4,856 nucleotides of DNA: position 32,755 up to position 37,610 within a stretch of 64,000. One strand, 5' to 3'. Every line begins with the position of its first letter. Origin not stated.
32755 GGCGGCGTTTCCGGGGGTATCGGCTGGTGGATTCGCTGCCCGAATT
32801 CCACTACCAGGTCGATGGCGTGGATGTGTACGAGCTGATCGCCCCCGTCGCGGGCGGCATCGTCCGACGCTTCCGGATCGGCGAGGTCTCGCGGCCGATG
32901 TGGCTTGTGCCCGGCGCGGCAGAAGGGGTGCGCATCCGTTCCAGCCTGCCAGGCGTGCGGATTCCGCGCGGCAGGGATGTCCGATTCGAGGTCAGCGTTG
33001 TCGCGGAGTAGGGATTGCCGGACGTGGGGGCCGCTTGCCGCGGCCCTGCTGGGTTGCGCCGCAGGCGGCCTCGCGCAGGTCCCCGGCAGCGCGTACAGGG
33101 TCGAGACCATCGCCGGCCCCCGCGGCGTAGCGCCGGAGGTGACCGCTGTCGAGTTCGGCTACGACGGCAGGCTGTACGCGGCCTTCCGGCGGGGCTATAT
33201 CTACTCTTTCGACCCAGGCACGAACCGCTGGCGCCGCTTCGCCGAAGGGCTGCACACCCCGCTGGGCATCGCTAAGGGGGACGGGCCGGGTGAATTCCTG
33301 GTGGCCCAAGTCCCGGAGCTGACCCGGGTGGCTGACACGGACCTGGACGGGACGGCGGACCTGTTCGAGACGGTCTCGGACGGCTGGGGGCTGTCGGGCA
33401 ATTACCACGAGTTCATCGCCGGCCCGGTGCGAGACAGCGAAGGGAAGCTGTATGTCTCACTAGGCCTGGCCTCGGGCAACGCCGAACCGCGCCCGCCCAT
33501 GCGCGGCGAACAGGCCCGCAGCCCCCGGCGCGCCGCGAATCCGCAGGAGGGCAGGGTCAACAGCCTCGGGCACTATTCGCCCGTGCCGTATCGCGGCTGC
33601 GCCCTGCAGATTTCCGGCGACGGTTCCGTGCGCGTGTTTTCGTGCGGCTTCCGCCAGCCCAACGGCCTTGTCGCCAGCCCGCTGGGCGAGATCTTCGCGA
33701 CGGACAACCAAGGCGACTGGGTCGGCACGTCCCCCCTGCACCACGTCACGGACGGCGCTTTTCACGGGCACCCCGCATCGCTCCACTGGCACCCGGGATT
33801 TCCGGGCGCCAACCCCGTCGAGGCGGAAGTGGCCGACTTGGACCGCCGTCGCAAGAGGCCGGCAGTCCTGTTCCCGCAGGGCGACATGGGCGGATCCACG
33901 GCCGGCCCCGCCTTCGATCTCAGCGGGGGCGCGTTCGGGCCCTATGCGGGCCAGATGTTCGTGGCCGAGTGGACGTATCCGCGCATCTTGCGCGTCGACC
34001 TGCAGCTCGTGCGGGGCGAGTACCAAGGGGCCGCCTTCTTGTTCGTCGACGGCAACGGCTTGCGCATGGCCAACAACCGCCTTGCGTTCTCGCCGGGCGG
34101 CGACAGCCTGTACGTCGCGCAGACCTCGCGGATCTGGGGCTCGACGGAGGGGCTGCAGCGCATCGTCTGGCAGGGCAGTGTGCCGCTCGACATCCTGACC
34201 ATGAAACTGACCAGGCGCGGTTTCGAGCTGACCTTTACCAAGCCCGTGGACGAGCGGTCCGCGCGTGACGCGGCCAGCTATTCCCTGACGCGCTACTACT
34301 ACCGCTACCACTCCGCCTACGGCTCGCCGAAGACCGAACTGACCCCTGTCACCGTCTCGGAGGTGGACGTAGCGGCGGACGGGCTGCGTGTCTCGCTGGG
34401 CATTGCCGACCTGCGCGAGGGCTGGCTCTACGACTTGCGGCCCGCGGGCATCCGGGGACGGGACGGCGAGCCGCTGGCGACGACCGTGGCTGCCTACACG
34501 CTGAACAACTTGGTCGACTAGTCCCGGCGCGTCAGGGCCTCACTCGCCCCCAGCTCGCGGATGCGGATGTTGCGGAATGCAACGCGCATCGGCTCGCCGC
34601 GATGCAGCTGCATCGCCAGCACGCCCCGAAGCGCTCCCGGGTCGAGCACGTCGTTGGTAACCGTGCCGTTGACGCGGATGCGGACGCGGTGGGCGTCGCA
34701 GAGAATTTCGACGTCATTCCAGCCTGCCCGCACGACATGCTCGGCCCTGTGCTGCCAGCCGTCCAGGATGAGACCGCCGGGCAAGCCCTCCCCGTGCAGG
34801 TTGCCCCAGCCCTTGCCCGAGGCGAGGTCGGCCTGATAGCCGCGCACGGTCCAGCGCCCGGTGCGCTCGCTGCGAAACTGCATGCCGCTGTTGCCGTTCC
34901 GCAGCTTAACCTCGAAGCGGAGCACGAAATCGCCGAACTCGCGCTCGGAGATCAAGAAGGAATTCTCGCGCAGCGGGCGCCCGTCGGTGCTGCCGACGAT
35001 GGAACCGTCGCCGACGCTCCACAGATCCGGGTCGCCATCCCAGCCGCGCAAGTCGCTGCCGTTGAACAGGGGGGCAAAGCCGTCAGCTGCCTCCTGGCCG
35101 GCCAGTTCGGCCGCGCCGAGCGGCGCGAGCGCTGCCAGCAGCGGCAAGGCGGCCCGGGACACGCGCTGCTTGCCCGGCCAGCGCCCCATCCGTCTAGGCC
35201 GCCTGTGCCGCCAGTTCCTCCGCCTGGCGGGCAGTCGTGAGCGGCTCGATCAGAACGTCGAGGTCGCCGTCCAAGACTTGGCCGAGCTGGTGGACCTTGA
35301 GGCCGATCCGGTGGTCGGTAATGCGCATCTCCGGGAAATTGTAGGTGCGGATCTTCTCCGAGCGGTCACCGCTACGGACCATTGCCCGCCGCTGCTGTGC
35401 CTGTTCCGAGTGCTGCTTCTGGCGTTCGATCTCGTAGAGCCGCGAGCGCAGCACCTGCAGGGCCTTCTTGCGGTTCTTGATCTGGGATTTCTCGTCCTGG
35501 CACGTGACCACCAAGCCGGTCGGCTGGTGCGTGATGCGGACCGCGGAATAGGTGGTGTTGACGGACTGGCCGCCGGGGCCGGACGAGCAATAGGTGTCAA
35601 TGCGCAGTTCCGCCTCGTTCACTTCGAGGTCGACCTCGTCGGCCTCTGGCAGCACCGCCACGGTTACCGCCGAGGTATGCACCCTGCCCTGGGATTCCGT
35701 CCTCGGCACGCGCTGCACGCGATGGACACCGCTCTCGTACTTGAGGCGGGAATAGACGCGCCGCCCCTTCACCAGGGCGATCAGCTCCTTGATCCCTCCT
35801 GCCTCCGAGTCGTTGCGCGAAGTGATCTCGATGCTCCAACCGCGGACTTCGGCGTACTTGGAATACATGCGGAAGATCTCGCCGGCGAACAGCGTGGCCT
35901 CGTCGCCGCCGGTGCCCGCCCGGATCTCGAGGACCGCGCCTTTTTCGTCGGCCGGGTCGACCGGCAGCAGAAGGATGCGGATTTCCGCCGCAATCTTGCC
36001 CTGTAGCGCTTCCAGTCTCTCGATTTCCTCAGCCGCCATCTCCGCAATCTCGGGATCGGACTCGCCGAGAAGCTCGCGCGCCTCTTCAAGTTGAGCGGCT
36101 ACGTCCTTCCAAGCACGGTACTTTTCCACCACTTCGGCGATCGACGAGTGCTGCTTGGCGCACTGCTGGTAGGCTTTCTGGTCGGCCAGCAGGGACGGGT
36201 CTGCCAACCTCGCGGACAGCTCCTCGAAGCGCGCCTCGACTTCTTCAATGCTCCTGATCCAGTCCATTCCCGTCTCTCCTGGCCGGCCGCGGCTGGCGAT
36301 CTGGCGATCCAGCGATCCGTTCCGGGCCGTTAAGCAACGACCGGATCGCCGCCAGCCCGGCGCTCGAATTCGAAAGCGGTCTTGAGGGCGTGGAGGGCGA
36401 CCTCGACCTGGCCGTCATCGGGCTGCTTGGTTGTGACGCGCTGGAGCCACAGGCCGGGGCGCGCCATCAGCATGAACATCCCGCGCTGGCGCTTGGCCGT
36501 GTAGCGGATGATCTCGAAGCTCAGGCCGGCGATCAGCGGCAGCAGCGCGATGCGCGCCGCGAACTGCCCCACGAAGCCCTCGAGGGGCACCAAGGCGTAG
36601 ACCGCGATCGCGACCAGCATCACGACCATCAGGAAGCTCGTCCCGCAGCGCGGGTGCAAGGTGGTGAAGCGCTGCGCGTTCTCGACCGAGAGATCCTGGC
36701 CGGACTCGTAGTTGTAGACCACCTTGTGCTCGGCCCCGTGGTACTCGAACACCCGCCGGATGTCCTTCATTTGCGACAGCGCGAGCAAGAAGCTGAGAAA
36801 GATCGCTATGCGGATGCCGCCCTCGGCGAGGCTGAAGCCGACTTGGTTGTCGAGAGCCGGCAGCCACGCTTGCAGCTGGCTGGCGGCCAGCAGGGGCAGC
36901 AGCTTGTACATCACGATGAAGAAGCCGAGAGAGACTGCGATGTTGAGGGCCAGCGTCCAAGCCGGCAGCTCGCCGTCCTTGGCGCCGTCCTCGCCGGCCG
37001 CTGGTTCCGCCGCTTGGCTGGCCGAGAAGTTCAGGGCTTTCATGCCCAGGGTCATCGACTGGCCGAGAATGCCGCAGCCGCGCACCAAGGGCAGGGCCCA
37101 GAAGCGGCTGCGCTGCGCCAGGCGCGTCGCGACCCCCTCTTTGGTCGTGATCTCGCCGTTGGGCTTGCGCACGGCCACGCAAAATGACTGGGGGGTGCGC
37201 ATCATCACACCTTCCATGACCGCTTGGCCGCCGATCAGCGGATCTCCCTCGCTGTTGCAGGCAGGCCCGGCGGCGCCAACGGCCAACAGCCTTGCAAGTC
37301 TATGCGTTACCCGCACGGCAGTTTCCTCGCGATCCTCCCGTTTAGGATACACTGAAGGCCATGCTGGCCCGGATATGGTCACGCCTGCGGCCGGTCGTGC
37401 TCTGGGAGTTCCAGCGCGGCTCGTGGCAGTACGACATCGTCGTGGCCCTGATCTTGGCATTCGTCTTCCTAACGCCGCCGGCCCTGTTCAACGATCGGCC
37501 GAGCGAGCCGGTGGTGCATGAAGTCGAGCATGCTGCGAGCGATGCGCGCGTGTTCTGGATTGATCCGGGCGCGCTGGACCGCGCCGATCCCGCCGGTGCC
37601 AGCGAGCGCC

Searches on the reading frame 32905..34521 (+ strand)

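Call 81: search_protein_families(library=pfam, proteins=[window:32905-34521:+], max_evalue=0.0001)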
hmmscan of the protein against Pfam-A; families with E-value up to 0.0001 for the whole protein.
window:32905-34521:+ (538 aa): 1 family
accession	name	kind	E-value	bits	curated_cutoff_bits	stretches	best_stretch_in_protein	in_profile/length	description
PF23500.1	DUF7133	-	7.2e-07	29.3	27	1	108-194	75-158/385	Domain of unknown function (DUF7133)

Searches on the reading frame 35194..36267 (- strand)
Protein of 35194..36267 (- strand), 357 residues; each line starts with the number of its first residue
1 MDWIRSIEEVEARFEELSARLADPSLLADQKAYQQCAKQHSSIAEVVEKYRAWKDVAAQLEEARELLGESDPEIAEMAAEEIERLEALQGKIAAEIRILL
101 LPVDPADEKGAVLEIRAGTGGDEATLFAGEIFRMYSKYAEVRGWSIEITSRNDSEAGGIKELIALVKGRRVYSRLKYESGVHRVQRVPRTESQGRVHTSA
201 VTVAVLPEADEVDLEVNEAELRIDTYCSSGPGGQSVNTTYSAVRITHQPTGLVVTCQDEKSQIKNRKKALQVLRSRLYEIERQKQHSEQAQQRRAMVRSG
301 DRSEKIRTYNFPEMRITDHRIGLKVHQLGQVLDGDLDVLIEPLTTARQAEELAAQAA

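Call 49: search_protein_families(library=pfam, proteins=[window:35194-36267:-], max_evalue=0.00001)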
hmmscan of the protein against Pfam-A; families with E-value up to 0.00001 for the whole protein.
window:35194-36267:- (357 aa): 2 families
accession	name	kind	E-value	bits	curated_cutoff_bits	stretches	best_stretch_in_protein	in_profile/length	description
PF03462.23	PCRF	-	5.5e-74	248.6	24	1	11-203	2-194/194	PCRF domain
PF00472.26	RF-1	-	1.4e-41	141.5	35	1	210-320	1-116/116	RF-1 domain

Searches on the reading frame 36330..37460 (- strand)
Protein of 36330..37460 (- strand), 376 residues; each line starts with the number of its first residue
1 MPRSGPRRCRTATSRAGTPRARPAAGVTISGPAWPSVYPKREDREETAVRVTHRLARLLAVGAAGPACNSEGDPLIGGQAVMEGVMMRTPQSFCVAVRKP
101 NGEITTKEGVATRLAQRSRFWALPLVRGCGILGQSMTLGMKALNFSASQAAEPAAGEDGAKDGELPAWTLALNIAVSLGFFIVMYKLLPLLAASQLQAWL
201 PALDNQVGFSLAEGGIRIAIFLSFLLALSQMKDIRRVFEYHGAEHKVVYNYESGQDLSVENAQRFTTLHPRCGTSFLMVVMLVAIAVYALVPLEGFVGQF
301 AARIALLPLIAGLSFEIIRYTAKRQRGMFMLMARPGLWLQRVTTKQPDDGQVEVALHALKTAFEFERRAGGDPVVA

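Call 49: search_protein_families(library=pfam, proteins=[window:36330-37460:-], max_evalue=0.00001)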
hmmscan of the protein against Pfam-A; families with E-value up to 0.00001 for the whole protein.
window:36330-37460:- (376 aa): 1 family
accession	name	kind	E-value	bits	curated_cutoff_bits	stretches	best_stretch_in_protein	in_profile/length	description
PF07136.16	DUF1385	-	6.1e-78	261.7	22.1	1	123-363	1-225/227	Protein of unknown function (DUF1385)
